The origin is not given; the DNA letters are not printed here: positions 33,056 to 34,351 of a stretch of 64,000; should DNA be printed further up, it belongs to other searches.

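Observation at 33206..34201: Family-4 uracil-DNA glycosylase fused to a NUDIX hydrolase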

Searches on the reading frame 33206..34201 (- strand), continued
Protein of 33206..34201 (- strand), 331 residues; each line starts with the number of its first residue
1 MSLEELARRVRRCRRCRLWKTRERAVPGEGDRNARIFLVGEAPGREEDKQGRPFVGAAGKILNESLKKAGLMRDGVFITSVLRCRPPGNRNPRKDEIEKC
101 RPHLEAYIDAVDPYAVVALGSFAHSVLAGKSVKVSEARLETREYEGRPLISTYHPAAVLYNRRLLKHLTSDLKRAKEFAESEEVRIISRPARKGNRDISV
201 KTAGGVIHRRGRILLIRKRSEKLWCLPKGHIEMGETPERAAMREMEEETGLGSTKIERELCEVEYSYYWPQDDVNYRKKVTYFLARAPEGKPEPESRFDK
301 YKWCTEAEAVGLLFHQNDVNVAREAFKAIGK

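Call 9: find_related_loci(query=window:33206-34201:-, collection=genome_contigs, flank=8000)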
Query window:33206-34201:- (331 aa) in genome_contigs; peptide patterns used: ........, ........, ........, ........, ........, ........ (x = any residue, [..] = any of these).
227 stretches matched a pattern; 69 encode a relative of the query (tblastn E <= 1e-3); 69 distinct loci.
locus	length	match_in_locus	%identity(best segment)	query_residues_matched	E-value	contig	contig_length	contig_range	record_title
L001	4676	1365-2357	85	1-331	0e+0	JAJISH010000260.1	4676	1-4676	MAG: Thermoplasmatota archaeon isolate bin211 bin211_SWQ.59.16-18_bin.28.orig_260, whole genome shotgun sequence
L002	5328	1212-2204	89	1-331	0e+0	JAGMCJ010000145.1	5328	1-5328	MAG: Thermoplasmata archaeon isolate RS_17_1 ZL495.bin.1.fa_145, whole genome shotgun sequence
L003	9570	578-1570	85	1-331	0e+0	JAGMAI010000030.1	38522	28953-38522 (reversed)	MAG: Thermoplasmata archaeon isolate RS_14_3 ZL355.bin.3.fa_30, whole genome shotgun sequence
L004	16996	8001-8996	71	1-331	7e-161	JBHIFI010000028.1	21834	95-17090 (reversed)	MAG: Thermoplasmata archaeon isolate b1.sp2_bin.58 NODE_469_length_21834_cov_10.168695, whole genome shotgun sequence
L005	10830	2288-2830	51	1-173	1e-49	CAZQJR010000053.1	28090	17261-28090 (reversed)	MAG TPA_asm: uncultured archaeon isolate binchicken_co219_33 genome assembly, contig: k141_182126, whole genome shotgun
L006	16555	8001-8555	48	2-178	9e-49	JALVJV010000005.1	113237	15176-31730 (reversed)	MAG: Archaeoglobaceae archaeon isolate A1_metabat2_scaf2bin.085 A1_NODE_12_length_113237_cov_5.119432, whole genome shot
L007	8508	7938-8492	47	2-178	1e-48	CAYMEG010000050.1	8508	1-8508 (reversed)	MAG TPA_asm: uncultured archaeon isolate binchicken_co409_32 genome assembly, contig: NODE_1254_length_8508_cov_68.73926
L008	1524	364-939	46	2-185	1e-50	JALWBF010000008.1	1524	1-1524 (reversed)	MAG: Archaeoglobaceae archaeon isolate T10_metabat2_scaf2bin.120 T10_NODE_104058_length_1524_cov_4.820329, whole genome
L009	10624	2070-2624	45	2-178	4e-48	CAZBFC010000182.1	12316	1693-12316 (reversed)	MAG TPA_asm: uncultured archaeon isolate binchicken_co219_101 genome assembly, contig: k141_964870, whole genome shotgun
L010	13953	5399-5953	43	2-178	3e-46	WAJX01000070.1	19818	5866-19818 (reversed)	MAG: Ferroglobus sp. isolate S009_18_esom k151_149806, whole genome shotgun sequence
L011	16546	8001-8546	46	2-174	5e-46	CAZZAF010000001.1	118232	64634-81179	MAG TPA_asm: uncultured archaeon isolate binchicken_co92_4 genome assembly, contig: NODE_21_length_118232_cov_13.486677,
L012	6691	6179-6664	48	3-164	5e-46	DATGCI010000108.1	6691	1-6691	MAG TPA_asm: bacterium isolate SMAG_U9644 k141_591800, whole genome shotgun sequence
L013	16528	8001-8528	47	2-177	2e-45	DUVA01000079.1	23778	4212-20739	MAG TPA_asm: Bacillota bacterium isolate AS08sgBPME_304 93313_AS08, whole genome shotgun sequence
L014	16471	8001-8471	51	3-159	2e-45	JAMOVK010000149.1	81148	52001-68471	MAG: Deltaproteobacteria bacterium isolate PIR-30_metabat2_scaf2bin.024 PIR-30_scaffold_80_c1, whole genome shotgun sequ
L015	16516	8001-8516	49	2-173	5e-45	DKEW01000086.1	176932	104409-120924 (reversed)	MAG TPA_asm: Pelobacter sp. UBA6812 UBA6812_contig_10462, whole genome shotgun sequence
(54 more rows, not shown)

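Call 11: find_encoding_contigs(protein=P0009, flank=8000, max_places=2)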
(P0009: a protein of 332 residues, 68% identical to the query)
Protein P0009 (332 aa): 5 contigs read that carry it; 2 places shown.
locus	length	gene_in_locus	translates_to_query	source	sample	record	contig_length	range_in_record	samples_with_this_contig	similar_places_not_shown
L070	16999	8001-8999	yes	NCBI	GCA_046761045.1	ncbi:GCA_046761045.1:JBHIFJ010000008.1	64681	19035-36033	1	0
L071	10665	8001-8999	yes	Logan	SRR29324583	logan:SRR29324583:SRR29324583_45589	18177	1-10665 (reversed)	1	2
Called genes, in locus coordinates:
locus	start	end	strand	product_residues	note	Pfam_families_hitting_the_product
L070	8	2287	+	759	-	PF00041:fn3 (faint), PF00528:BPD_transp_1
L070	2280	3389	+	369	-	PF00005:ABC_tran, PF13304:AAA_21 (faint), PF08402:TOBE_2 (weak)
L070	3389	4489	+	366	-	PF00005:ABC_tran, PF13304:AAA_21 (faint), PF08402:TOBE_2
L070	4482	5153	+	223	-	PF01865:PhoU_div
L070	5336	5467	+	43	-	-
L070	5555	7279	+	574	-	PF14716:HHH_8, PF00633:HHH (faint), PF11731:Cdd1 (faint), PF14520:HHH_5, PF14791:DNA_pol_B_thumb, PF02811:PHP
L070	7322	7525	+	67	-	PF07311:Dodecin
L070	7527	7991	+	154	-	PF00011:HSP20 (faint)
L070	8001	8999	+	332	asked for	PF03167:UDG, PF00293:NUDIX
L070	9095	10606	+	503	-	PF06745:ATPase (weak), PF07088:GvpD_P-loop, PF23442:DUF7125 (faint), PF20440:GvpD_bR2 (weak)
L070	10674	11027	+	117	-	PF12840:HTH_20 (weak)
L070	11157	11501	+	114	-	PF12840:HTH_20 (weak)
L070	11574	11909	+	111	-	-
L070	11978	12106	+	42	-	-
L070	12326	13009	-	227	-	PF06745:ATPase, PF23442:DUF7125, PF20720:nSTAND3 (weak)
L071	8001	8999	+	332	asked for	PF03167:UDG, PF00293:NUDIX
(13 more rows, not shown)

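Call 12: find_encoding_contigs(protein=P0020, flank=8000, max_places=2)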
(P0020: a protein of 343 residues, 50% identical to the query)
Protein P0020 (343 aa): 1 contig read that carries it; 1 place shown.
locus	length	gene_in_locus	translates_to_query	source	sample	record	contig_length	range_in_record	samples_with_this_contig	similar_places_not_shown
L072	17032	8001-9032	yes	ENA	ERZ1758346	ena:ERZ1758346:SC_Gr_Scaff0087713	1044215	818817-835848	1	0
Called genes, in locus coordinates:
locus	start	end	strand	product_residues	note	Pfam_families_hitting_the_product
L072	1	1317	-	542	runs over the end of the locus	PF01565:FAD_binding_4, PF02913:FAD-oxidase_C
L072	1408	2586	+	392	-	PF06849:DUF1246, PF06973:DUF1297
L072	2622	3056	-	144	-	PF10604:Polyketide_cyc2, PF03364:Polyketide_cyc, PF08327:AHSA1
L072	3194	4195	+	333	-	PF01699:Na_Ca_ex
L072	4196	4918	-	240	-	PF06271:RDD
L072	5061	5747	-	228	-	PF01885:PTS_2-RNA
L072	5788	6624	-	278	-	PF04414:tRNA_deacylase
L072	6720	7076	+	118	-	-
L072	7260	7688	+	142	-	PF00011:HSP20 (weak)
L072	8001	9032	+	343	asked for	PF03167:UDG, PF00293:NUDIX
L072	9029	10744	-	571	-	PF14716:HHH_8, PF14520:HHH_5, PF14791:DNA_pol_B_thumb, PF02811:PHP (weak)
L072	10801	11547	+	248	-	PF01904:DUF72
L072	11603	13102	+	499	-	PF07088:GvpD_P-loop, PF23442:DUF7125 (faint), PF06745:ATPase (weak), PF20440:GvpD_bR2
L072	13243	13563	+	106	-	PF12840:HTH_20 (weak)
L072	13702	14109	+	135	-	PF12840:HTH_20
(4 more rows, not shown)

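Call 13: find_encoding_contigs(protein=P0097, flank=8000, max_places=2)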
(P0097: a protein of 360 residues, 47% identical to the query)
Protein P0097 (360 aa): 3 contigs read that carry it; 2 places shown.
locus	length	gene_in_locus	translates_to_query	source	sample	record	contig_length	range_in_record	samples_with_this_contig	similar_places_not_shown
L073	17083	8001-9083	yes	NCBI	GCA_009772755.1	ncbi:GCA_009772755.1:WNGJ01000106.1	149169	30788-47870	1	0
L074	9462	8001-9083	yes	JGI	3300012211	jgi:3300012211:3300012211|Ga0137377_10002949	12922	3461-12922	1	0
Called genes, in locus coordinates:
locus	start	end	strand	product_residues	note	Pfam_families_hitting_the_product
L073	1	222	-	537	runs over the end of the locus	PF00890:FAD_binding_2 (faint), PF01266:DAO, PF12831:FAD_oxidored (faint), PF16901:DAO_C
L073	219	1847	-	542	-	PF01565:FAD_binding_4, PF02913:FAD-oxidase_C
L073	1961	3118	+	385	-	PF06849:DUF1246, PF06973:DUF1297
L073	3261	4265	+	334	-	PF01699:Na_Ca_ex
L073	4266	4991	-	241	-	PF06271:RDD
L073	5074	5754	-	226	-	PF01885:PTS_2-RNA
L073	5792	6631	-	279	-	PF04414:tRNA_deacylase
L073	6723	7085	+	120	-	-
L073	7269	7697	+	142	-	PF00011:HSP20 (weak)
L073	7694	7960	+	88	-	-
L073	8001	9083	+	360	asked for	PF03167:UDG, PF00293:NUDIX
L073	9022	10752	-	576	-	PF14716:HHH_8, PF14520:HHH_5, PF14791:DNA_pol_B_thumb, PF02811:PHP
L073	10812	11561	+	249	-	PF01904:DUF72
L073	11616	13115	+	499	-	PF07088:GvpD_P-loop, PF06745:ATPase (weak), PF20440:GvpD_bR2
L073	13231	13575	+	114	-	PF12840:HTH_20 (faint)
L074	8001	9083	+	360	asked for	PF03167:UDG, PF00293:NUDIX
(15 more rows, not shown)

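Call 18: search_protein_representatives(protein=window:33206-34201:-)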
Query: 331 residues. Proteins with E-value up to 0.001 (for the whole library): 45089; up to 1e-10: 18805; up to 1e-30: 1388. The best 150 are listed.
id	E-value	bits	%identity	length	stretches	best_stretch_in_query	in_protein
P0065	1.8e-88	313.2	49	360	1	3-328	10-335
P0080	5.1e-87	308.5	50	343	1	3-326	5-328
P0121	1.0e-76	274.7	46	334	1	2-325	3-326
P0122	7.0e-68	245.6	47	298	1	38-327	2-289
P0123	1.2e-61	225.1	52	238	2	2-158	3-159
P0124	1.9e-53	198.1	45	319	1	3-267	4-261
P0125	4.2e-53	197.0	52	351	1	2-176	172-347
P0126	4.3e-53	197.0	41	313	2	3-178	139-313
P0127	4.3e-52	193.7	53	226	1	3-176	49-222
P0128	2.6e-47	178.0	40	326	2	3-178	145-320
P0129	6.9e-47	176.6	46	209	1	3-185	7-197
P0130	1.0e-46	176.0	41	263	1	82-330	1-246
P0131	1.2e-44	169.2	51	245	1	3-182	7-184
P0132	1.6e-44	168.8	47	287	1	3-181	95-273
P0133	2.1e-44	168.4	49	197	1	3-181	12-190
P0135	3.6e-44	167.7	36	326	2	18-178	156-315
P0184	3.7e-40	154.5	45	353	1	2-176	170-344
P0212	3.4e-39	151.3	42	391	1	3-179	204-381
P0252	1.9e-38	148.9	32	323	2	3-178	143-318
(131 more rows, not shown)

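Call 19: search_protein_families(library=pfam, proteins=[P0126, P0128, P0135, P0252, P0123, P0124, P0125, P0121, P0184, P0212], max_evalue=0.001)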
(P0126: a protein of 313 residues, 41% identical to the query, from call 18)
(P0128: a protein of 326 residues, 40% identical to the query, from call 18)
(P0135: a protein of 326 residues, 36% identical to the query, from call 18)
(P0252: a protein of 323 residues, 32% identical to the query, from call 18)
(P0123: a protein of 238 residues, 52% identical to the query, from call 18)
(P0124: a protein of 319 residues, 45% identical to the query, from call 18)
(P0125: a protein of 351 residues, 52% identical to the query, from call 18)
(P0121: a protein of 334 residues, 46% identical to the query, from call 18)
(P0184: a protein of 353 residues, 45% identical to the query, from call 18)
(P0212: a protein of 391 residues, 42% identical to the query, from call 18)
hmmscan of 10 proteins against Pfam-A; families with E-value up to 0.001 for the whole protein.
P0126 (313 aa): 2 families
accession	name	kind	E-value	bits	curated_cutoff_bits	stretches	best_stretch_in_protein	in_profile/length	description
PF03167.25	UDG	-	2e-38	132.1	24.3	1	163-298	1-126/141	Uracil DNA glycosylase superfamily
PF00293.34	NUDIX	-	3.1e-17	63.3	21.1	1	8-123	7-128/134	NUDIX domain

P0128 (326 aa): 3 families
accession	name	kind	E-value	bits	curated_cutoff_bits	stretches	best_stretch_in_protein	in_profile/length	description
PF03167.25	UDG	-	1.6e-37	129.2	24.3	1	169-315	1-138/141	Uracil DNA glycosylase superfamily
PF00293.34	NUDIX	-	9.5e-22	77.9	21.1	1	15-138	5-133/134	NUDIX domain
PF14815.12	NUDIX_4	-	3.5e-05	24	35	1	18-73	3-56/113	NUDIX domain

P0135 (326 aa): 3 families
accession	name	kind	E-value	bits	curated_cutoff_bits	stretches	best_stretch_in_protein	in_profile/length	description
PF03167.25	UDG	-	9.5e-33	113.7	24.3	1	165-315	1-136/141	Uracil DNA glycosylase superfamily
PF00293.34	NUDIX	-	3.3e-15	56.7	21.1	1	6-114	5-118/134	NUDIX domain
PF22327.2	Nudt16-like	-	0.00027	21.4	27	1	11-113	15-115/161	U8 snoRNA-decapping enzyme-like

P0252 (323 aa): 2 families
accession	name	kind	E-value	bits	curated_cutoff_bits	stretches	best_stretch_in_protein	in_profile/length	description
PF03167.25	UDG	-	9.6e-29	100.7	24.3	1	167-313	1-141/141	Uracil DNA glycosylase superfamily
PF00293.34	NUDIX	-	1.3e-18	67.7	21.1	1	3-116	2-119/134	NUDIX domain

P0123 (238 aa): 2 families
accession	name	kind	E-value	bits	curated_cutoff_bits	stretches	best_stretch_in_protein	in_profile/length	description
PF03167.25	UDG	-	3.3e-33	115.2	24.3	1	28-163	1-125/141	Uracil DNA glycosylase superfamily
PF00293.34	NUDIX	-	2.7e-07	31.1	21.1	1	157-237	47-130/134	NUDIX domain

P0124 (319 aa): 2 families
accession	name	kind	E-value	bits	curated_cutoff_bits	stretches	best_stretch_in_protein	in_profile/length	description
PF03167.25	UDG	-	4.3e-39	134.2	24.3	1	29-181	2-140/141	Uracil DNA glycosylase superfamily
PF00293.34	NUDIX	-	4.2e-17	62.8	21.1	1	201-311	7-127/134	NUDIX domain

P0125 (351 aa): 5 families
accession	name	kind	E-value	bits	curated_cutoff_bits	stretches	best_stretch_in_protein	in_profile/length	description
PF03167.25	UDG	-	5.4e-37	127.4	24.3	1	197-340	1-134/141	Uracil DNA glycosylase superfamily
PF13419.12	HAD_2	-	2.1e-18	67.5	23.8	1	30-130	81-177/178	Haloacid dehalogenase-like hydrolase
PF00702.32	Hydrolase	-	1.4e-16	61.9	26.4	1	36-125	106-191/191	haloacid dehalogenase-like hydrolase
PF13242.12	Hydrolase_like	-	3.4e-12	46.5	22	1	86-158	3-75/75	HAD-hyrolase-like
PF09419.16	PGP_phosphatase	-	0.00094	19.2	20.4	0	2-132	41-164/168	Mitochondrial PGP phosphatase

P0121 (334 aa): 3 families
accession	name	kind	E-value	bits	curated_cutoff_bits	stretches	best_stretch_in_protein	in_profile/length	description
PF03167.25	UDG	-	5.6e-34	117.7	24.3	1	28-163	1-125/141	Uracil DNA glycosylase superfamily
PF00293.34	NUDIX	-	7.8e-22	78.2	21.1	1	200-322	2-130/134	NUDIX domain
PF14815.12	NUDIX_4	-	5.2e-05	23.5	35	1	210-311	7-99/113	NUDIX domain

P0184 (353 aa): 1 family
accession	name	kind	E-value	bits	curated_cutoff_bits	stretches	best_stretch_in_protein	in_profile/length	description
PF03167.25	UDG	-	8.9e-39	133.2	24.3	1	195-340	1-140/141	Uracil DNA glycosylase superfamily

P0212 (391 aa): 3 families
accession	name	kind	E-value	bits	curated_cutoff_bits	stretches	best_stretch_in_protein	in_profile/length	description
PF03167.25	UDG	-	1.4e-37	129.4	24.3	1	228-374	1-140/141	Uracil DNA glycosylase superfamily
PF03449.20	GreA_GreB_N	-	3.3e-28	98.1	24.5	1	6-75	2-71/71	Transcription elongation factor, N-terminal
PF01272.25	GreA_GreB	-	0.00018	21.8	26.9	1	84-113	4-33/77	Transcription elongation factor, GreA/GreB, C-term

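Call 22: list_cluster_members(proteins=[P0126, P0128, P0135, P0252, P0124, P0121, P0065, P0080, P0125])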
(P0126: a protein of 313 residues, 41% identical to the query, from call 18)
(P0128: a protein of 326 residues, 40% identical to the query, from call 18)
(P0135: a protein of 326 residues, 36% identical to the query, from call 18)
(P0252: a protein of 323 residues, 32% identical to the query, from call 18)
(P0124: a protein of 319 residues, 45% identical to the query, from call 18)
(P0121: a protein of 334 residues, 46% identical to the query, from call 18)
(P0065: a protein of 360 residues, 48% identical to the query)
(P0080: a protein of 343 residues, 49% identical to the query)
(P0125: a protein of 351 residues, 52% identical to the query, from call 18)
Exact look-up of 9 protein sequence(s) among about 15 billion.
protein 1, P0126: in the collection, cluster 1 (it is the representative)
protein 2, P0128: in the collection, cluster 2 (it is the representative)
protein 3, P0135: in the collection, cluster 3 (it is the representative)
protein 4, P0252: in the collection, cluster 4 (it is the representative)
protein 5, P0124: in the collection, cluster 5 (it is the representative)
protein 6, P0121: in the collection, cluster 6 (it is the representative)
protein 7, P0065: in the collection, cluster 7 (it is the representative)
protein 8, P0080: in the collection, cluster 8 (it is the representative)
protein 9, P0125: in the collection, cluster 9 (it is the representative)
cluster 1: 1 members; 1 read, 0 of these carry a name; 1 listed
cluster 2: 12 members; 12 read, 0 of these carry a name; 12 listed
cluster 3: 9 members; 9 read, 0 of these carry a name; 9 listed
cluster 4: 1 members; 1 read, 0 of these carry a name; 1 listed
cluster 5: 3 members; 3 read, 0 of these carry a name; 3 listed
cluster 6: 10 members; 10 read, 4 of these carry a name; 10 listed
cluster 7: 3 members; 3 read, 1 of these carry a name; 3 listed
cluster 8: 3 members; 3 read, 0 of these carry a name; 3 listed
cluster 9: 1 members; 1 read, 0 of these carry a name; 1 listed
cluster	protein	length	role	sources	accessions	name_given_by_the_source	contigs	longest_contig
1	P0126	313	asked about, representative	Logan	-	-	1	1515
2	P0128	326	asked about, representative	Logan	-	-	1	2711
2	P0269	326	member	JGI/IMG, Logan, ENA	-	-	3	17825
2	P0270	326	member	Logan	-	-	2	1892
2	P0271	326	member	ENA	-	-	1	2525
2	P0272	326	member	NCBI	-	-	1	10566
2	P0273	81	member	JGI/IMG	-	-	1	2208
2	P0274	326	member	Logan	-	-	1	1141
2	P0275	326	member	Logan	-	-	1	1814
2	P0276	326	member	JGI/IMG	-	-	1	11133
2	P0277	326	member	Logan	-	-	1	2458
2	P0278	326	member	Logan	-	-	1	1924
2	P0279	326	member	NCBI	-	-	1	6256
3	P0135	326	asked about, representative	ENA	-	-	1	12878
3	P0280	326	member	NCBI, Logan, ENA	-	-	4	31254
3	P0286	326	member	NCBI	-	-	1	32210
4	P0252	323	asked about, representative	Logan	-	-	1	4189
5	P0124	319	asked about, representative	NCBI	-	-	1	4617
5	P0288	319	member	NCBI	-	-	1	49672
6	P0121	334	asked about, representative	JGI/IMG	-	-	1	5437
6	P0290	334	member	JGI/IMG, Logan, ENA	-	DNA polymerase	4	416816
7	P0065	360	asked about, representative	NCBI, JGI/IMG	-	-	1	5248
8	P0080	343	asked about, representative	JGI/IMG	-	-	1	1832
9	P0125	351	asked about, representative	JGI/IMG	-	-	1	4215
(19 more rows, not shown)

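Call 23: find_encoding_contigs(protein=window:33206-34201:-, flank=10000, max_places=3)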
Protein window:33206-34201:- (331 aa): 9 contigs read that carry it; 3 places shown.
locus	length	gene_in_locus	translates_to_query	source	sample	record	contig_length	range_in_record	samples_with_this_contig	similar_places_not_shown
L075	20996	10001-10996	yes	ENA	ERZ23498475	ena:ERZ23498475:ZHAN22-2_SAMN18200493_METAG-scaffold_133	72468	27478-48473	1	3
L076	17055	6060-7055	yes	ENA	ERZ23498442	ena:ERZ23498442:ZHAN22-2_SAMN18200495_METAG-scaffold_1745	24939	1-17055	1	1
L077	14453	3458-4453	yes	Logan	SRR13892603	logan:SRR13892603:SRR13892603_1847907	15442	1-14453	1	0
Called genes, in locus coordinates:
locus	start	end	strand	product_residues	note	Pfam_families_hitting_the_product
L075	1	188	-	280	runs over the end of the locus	PF02775:TPP_enzyme_C, PF12367:PFO_beta_C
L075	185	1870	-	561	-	PF01558:POR, PF01855:POR_N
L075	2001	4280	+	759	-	PF00041:fn3 (faint), PF00528:BPD_transp_1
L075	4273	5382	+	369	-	PF00005:ABC_tran, PF13304:AAA_21 (faint), PF08402:TOBE_2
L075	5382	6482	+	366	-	PF00005:ABC_tran, PF13304:AAA_21 (faint), PF08402:TOBE_2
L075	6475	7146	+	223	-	PF01865:PhoU_div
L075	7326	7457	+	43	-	-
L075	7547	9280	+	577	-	PF14716:HHH_8, PF00633:HHH (faint), PF11798:IMS_HHH (faint), PF14520:HHH_5, PF14791:DNA_pol_B_thumb, PF02811:PHP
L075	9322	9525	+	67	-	PF07311:Dodecin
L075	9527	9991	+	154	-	PF04969:CS (weak), PF17886:ArsA_HSP20 (weak)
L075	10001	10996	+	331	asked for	PF03167:UDG, PF00293:NUDIX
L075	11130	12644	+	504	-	PF06745:ATPase (faint), PF07088:GvpD_P-loop, PF23442:DUF7125 (faint), PF20440:GvpD_bR2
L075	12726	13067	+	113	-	PF12840:HTH_20 (weak)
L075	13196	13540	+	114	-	PF12840:HTH_20 (weak), PF01978:TrmB (weak), PF13412:HTH_24 (weak)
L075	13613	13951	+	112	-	-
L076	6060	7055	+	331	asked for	PF03167:UDG, PF00293:NUDIX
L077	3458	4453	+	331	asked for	PF03167:UDG, PF00293:NUDIX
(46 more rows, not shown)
